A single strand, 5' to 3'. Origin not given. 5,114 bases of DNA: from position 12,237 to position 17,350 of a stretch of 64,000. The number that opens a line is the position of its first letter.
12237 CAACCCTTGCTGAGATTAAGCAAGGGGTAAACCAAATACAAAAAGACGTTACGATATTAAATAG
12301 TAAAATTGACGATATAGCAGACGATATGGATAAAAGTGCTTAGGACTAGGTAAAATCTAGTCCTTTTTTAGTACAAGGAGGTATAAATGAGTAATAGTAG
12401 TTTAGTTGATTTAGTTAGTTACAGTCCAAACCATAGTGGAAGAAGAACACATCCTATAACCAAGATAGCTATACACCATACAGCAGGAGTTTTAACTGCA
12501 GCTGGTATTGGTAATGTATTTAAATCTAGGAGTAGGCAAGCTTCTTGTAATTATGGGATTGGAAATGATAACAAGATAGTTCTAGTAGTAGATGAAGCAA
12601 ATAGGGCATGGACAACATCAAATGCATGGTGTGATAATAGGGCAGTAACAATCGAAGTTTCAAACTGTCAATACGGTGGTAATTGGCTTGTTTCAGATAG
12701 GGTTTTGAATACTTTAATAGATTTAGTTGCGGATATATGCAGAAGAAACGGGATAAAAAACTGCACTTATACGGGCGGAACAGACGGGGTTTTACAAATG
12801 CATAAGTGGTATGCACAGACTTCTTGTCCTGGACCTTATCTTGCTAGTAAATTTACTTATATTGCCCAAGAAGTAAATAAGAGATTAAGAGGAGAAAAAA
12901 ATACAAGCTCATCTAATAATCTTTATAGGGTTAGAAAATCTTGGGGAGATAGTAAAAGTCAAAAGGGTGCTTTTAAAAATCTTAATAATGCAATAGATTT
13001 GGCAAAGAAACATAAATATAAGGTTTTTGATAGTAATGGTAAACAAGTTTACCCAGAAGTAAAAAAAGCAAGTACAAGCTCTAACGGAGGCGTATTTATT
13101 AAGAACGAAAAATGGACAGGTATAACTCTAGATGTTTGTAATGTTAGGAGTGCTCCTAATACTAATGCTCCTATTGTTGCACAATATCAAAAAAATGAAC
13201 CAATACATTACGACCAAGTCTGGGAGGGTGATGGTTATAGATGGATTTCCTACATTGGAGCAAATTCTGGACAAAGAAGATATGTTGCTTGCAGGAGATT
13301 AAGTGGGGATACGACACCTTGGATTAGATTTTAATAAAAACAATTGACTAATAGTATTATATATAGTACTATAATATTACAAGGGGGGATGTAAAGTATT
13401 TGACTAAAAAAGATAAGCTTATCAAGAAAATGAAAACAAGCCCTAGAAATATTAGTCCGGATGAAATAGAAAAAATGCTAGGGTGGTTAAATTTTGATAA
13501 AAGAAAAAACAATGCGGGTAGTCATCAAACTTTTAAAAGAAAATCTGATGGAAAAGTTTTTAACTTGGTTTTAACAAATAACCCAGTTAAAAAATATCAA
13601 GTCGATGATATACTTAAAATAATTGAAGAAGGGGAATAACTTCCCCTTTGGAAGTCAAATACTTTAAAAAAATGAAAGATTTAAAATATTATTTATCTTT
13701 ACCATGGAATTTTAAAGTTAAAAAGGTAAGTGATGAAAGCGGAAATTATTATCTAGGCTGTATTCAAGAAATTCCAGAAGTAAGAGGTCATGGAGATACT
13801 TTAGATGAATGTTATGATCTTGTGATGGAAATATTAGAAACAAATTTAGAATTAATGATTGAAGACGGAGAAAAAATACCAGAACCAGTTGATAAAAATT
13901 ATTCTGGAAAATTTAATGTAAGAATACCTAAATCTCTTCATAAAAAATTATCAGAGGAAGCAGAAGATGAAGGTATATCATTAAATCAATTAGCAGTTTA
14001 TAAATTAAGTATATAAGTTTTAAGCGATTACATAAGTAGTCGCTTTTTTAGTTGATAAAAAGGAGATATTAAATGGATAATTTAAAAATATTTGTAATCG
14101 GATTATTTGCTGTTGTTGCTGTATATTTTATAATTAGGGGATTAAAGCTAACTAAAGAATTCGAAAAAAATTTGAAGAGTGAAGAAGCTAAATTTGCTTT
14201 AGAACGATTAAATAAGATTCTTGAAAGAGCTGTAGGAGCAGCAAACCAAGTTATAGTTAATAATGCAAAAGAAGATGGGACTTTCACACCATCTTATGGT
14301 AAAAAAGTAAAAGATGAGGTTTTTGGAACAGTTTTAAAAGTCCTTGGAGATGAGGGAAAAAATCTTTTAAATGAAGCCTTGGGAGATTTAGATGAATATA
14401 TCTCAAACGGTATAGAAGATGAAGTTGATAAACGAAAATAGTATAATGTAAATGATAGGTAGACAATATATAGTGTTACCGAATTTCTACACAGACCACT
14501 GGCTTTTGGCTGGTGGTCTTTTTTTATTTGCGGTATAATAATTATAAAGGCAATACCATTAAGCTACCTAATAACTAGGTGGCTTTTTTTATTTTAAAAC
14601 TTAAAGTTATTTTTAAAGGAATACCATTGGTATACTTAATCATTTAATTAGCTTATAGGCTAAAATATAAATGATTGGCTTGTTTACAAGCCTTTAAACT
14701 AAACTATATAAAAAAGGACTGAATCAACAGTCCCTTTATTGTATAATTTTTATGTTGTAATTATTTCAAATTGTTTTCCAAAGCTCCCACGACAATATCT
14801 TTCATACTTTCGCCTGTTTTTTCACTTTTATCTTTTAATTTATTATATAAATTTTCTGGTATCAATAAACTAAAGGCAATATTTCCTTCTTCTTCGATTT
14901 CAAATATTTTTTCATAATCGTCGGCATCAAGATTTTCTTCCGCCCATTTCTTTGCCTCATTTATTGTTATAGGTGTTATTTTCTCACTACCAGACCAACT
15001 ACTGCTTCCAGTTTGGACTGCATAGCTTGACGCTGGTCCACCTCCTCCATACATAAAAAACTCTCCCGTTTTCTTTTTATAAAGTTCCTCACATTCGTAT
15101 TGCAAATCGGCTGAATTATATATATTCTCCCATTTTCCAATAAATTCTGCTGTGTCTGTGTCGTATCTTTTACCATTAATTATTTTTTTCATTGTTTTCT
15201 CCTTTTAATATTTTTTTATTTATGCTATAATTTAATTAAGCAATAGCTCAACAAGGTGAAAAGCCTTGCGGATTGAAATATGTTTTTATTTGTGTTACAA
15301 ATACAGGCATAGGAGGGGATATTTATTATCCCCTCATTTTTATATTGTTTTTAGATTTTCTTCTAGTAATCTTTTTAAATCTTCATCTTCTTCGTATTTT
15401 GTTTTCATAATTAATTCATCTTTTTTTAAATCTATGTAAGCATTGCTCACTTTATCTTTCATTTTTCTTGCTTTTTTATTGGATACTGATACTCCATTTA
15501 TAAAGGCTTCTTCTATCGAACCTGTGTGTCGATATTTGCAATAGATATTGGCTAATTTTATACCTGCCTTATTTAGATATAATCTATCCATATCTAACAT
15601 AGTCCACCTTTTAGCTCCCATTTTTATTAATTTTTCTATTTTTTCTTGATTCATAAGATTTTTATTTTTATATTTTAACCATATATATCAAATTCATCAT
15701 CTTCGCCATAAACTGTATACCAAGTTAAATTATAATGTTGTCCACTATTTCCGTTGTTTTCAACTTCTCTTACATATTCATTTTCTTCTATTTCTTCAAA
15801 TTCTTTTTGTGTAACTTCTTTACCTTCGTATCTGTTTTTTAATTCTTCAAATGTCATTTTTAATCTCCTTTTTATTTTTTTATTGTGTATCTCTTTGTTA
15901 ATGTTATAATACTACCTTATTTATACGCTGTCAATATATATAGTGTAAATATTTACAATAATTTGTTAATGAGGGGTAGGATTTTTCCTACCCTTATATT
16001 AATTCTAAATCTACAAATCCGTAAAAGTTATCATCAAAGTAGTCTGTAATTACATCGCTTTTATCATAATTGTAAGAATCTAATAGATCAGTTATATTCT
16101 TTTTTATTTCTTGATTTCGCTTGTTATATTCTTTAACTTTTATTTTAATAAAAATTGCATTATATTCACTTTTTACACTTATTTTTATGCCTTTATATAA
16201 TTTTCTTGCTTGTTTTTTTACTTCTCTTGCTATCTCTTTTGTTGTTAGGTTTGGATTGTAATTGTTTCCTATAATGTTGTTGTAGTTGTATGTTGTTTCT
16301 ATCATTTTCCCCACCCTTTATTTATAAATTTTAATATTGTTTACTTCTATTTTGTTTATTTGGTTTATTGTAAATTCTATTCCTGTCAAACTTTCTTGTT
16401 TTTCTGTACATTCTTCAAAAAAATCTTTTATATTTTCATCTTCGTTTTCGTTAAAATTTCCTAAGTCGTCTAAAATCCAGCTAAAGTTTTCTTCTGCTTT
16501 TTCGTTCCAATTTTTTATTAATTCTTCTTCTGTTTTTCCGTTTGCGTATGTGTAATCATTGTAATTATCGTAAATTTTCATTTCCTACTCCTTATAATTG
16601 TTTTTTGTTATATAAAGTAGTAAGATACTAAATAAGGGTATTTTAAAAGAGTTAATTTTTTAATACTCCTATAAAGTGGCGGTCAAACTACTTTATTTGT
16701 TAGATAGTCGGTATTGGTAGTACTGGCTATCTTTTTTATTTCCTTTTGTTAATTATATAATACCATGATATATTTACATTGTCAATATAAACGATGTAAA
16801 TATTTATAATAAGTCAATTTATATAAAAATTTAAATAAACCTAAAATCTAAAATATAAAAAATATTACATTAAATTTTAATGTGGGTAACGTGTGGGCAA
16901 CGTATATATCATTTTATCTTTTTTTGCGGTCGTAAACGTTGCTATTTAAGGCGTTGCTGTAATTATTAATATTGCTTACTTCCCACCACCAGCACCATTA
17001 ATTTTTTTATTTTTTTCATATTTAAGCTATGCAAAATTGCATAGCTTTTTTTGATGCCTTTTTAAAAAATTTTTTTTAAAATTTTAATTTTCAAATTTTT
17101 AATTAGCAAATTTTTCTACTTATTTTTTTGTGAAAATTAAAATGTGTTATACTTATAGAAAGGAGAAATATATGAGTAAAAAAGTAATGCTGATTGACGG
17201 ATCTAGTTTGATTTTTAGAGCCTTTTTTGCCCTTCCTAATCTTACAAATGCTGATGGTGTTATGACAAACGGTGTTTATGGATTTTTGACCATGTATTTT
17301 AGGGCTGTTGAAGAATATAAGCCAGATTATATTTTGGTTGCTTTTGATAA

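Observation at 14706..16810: Prophage cargo cassette of five small proteins (two extremely acidic) ending in an RHH-like gene: candidate anti-defence (Acr/Aca-like) or lysogenic-conversion module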

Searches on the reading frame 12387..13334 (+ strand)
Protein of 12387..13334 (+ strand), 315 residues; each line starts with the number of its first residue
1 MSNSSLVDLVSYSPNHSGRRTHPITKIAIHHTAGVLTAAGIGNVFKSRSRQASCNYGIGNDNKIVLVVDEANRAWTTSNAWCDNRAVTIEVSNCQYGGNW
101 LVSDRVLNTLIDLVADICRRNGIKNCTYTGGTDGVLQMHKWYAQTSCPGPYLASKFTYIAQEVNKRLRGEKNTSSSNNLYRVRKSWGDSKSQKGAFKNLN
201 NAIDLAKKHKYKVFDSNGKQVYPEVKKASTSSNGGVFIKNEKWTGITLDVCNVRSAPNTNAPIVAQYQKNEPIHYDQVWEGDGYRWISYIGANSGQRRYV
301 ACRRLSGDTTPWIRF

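Call 6: search_protein_families(library=pfam, proteins=[window:12387-13334:+], max_evalue=1)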
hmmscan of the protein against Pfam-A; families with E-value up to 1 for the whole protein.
window:12387-13334:+ (315 aa): 4 families
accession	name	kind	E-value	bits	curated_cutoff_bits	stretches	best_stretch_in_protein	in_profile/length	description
PF01510.30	Amidase_2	-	1.3e-18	68.1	26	1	21-150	2-131/131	N-acetylmuramoyl-L-alanine amidase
PF08460.16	SH3_5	-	4.9e-13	49.4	22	1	254-301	21-67/68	Bacterial SH3 domain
PF08239.17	SH3_3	-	3e-05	24.6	27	1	252-301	4-49/54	Bacterial SH3 domain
PF05036.18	SPOR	-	0.22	12.3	21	0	194-223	10-35/76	SPOR domain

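Call 7: search_protein_families(library=phrogs, proteins=[window:12387-13334:+], max_evalue=1)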
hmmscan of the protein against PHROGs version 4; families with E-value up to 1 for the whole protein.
window:12387-13334:+ (315 aa): 21 families
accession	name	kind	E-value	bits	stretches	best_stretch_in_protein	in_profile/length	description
phrog_7698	-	lysis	6e-62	211.2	1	1-228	1-218/316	endolysin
phrog_20388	-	lysis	6.7e-43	148.5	1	1-221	184-413/527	endolysin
phrog_833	-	lysis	1.2e-29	104.9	1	12-305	18-282/294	endolysin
phrog_1794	-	lysis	2.3e-29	103.9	1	2-288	31-323/336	amidase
phrog_14048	-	lysis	1.9e-21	78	1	11-228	17-218/305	endolysin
phrog_19265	-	unknown function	1.5e-20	75.1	1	12-191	11-185/293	-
phrog_670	-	lysis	6.4e-15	56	1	12-201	101-272/596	endolysin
phrog_1309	-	lysis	1.4e-14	55.3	1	196-309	297-400/410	endolysin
phrog_1493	-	lysis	1.3e-13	51.9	1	18-269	28-255/394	endolysin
phrog_2338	-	lysis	7e-11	43.1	1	14-178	17-183/346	endolysin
phrog_5404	-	lysis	6.7e-10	40.3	1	243-302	21-79/98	endolysin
phrog_3393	-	lysis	7e-09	36.9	1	19-186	18-184/342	endolysin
phrog_12609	-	lysis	2.7e-05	24.8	1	13-124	12-132/264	endolysin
phrog_489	-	lysis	5e-05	23.3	1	218-304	350-437/459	endolysin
phrog_635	-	lysis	6.8e-05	23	1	19-309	187-452/463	endolysin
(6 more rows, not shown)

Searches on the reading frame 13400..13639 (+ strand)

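Call 6: search_protein_families(library=pfam, proteins=[window:13400-13639:+], max_evalue=1)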
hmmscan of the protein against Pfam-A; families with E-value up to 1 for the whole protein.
window:13400-13639:+ (79 aa): 1 family
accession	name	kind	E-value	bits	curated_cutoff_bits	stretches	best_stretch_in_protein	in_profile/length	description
PF07927.17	HicA_toxin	-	0.00091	19.7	27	1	21-74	2-55/58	HicA toxin of bacterial toxin-antitoxin,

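Call 7: search_protein_families(library=phrogs, proteins=[window:13400-13639:+], max_evalue=1)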
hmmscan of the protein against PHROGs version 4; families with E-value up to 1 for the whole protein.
window:13400-13639:+ (79 aa): 4 families
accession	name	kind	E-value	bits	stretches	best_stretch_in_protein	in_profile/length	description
phrog_8887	-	moron, auxiliary metabolic gene and host takeover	3.3e-05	24.6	1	1-77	1-80/85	toxin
phrog_353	-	moron, auxiliary metabolic gene and host takeover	0.00093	20.2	1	17-74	4-62/73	toxin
phrog_13465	-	unknown function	0.045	14.3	1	4-32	5-37/74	-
phrog_32742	-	unknown function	0.15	13.4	1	3-71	9-73/108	-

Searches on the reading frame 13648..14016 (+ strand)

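Call 6: search_protein_families(library=pfam, proteins=[window:13648-14016:+], max_evalue=1)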
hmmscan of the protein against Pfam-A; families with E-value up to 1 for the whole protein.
window:13648-14016:+ (122 aa): 5 families
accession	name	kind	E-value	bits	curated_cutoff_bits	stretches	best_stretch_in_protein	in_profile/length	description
PF05534.18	HicB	-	2e-16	60.1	21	1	77-120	8-51/51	HicB family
PF15919.11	HicB_lk_antitox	-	2.5e-05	24.8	27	1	39-81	17-59/123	HicB_like antitoxin of bacterial toxin-antitoxin system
PF21748.3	UPF0150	-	3e-05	24.3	27.3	1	31-78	17-64/64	UPF0150-like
PF03869.20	Arc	-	0.0017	18.6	20.4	1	88-113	6-31/50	Arc-like DNA binding domain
PF22634.1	POL2_thumb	-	0.12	12.8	27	1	48-79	21-52/178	DNA polymerase epsilon catalytic subunit A, thumb domain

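Call 7: search_protein_families(library=phrogs, proteins=[window:13648-14016:+], max_evalue=1)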
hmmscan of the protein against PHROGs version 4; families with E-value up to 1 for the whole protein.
window:13648-14016:+ (122 aa): 19 families
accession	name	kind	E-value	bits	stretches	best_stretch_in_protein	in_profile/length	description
phrog_497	-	moron, auxiliary metabolic gene and host takeover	2.7e-14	54.4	1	8-115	3-131/342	toxin-antitoxin system HicB-like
phrog_33232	-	unknown function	5e-12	47.1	1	84-121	56-93/94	-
phrog_9151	-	moron, auxiliary metabolic gene and host takeover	1.1e-08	36.4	1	45-116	34-101/119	HicB-like antitoxin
phrog_795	-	other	1.3e-05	26.5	1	83-116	14-47/116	partition protein ATPase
phrog_2685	-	other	0.00024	22.5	1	88-120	20-52/161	partition protein ATPase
phrog_29983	-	unknown function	0.0011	20.4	1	73-119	75-121/131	-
phrog_582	-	transcription regulation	0.0013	20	1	87-117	58-88/105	Arc-like repressor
phrog_228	-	transcription regulation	0.0029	18.4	1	86-120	10-44/251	Arc-like repressor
phrog_1287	-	unknown function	0.029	15.8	1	87-114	10-37/115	-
phrog_7906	-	transcription regulation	0.035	15.9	1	86-119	9-42/111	Arc-like transcriptional regulator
phrog_3178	-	transcription regulation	0.042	15.2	1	86-114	9-37/125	Arc-like DNA binding domain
phrog_3180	-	transcription regulation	0.047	14.7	1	88-115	7-34/50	Arc-like repressor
phrog_33224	-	unknown function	0.057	14.5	1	81-114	14-47/159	-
phrog_11958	-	unknown function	0.11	13.7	1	42-86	21-68/84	-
phrog_8682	-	unknown function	0.14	13.5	1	88-117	18-47/86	-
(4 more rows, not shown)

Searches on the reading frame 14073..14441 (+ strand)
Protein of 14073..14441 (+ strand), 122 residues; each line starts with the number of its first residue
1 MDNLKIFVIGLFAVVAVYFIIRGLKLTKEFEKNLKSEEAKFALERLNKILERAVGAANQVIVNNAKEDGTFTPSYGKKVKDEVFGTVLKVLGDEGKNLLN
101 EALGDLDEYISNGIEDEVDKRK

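Call 6: search_protein_families(library=pfam, proteins=[window:14073-14441:+], max_evalue=1)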
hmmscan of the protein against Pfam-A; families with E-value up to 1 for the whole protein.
window:14073-14441:+ (122 aa): 1 family
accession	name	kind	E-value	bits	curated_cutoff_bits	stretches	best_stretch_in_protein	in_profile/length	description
PF21211.3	FkbH_N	-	0.14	12.5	27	1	24-81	64-122/192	FkbH, N-terminal domain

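Call 7: search_protein_families(library=phrogs, proteins=[window:14073-14441:+], max_evalue=1)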
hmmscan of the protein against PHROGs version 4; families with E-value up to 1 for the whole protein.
window:14073-14441:+ (122 aa): 6 families
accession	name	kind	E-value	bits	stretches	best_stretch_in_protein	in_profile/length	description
phrog_13712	-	lysis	9e-14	52.8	1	18-122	25-130/175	holin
phrog_36209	-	lysis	3.1e-10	41.4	1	2-118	15-138/162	holin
phrog_31100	-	unknown function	0.018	16.5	1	57-120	3-64/84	-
phrog_30569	-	unknown function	0.089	14.2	1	41-111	14-86/102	-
phrog_608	-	lysis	0.21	12.8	1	10-64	8-61/111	holin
phrog_14464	-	moron, auxiliary metabolic gene and host takeover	0.22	12.6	1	10-52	13-54/59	membrane protein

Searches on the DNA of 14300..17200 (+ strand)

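Call 11: search_dna_similar(query=window:14450-17120:+, collection=phages, mode=distant, max_rows=20)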
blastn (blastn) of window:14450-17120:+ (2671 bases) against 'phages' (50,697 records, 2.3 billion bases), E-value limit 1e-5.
No match.

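Call 12: search_dna_similar(query=window:14450-17120:+, collection=plasmids, mode=distant, max_rows=20)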
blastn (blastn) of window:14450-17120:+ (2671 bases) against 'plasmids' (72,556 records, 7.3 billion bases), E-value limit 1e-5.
No match.

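Call 32: search_rna_families(source=window, start=14300, end=17200, threshold=evalue, max_evalue=10, show_alignments=3)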
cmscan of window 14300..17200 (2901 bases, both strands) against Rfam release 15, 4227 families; matches with E-value up to 10: 10.
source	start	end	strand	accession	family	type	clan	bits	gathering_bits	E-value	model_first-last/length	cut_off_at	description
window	14701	14750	-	RF03485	mir-4000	Gene; miRNA;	-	23.3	58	0.15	1-54/54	no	mir-4000 microRNA precursor family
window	14534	14592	+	RF01859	Phe_leader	Cis-reg; leader;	-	22.1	55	1.5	1-125/125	no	Phenylalanine leader peptide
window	16731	16800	-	RF02934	caiA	Gene; sRNA;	-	21.4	55.5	2.2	1-78/78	no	caiA RNA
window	15190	15268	-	RF02980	freshwater-2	Cis-reg;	-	20.7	49.9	4.3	1-84/84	no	freshwater-2 RNA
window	14529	14613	+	RF01770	rimP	Cis-reg; leader;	-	19.9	47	5.2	1-102/102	no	Gammaprotebacteria rimP leader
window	14409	14480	+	RF00266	snoZ17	Gene; snRNA; snoRNA; CD-box;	CL00053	19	44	4.5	1-71/71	no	Small nucleolar RNA Z17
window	14442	14527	+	RF00378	Qrr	Gene; sRNA;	-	18.9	50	3.6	1-108/108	no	Qrr RNA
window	14908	14981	-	RF02183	ST7-OT3_1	Gene; lncRNA;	-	18.2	50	10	1-79/79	no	ST7 overlapping transcript 3 conserved region 1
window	16765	16807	+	RF03665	MIR4359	Gene; miRNA;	-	18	75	9.5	11-57/67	no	MIR4359 microRNA precursor family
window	14884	14937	-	RF03024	Rothia-sucC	Cis-reg;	-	16.5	64.5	8.2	1-59/59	no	Rothia-sucC RNA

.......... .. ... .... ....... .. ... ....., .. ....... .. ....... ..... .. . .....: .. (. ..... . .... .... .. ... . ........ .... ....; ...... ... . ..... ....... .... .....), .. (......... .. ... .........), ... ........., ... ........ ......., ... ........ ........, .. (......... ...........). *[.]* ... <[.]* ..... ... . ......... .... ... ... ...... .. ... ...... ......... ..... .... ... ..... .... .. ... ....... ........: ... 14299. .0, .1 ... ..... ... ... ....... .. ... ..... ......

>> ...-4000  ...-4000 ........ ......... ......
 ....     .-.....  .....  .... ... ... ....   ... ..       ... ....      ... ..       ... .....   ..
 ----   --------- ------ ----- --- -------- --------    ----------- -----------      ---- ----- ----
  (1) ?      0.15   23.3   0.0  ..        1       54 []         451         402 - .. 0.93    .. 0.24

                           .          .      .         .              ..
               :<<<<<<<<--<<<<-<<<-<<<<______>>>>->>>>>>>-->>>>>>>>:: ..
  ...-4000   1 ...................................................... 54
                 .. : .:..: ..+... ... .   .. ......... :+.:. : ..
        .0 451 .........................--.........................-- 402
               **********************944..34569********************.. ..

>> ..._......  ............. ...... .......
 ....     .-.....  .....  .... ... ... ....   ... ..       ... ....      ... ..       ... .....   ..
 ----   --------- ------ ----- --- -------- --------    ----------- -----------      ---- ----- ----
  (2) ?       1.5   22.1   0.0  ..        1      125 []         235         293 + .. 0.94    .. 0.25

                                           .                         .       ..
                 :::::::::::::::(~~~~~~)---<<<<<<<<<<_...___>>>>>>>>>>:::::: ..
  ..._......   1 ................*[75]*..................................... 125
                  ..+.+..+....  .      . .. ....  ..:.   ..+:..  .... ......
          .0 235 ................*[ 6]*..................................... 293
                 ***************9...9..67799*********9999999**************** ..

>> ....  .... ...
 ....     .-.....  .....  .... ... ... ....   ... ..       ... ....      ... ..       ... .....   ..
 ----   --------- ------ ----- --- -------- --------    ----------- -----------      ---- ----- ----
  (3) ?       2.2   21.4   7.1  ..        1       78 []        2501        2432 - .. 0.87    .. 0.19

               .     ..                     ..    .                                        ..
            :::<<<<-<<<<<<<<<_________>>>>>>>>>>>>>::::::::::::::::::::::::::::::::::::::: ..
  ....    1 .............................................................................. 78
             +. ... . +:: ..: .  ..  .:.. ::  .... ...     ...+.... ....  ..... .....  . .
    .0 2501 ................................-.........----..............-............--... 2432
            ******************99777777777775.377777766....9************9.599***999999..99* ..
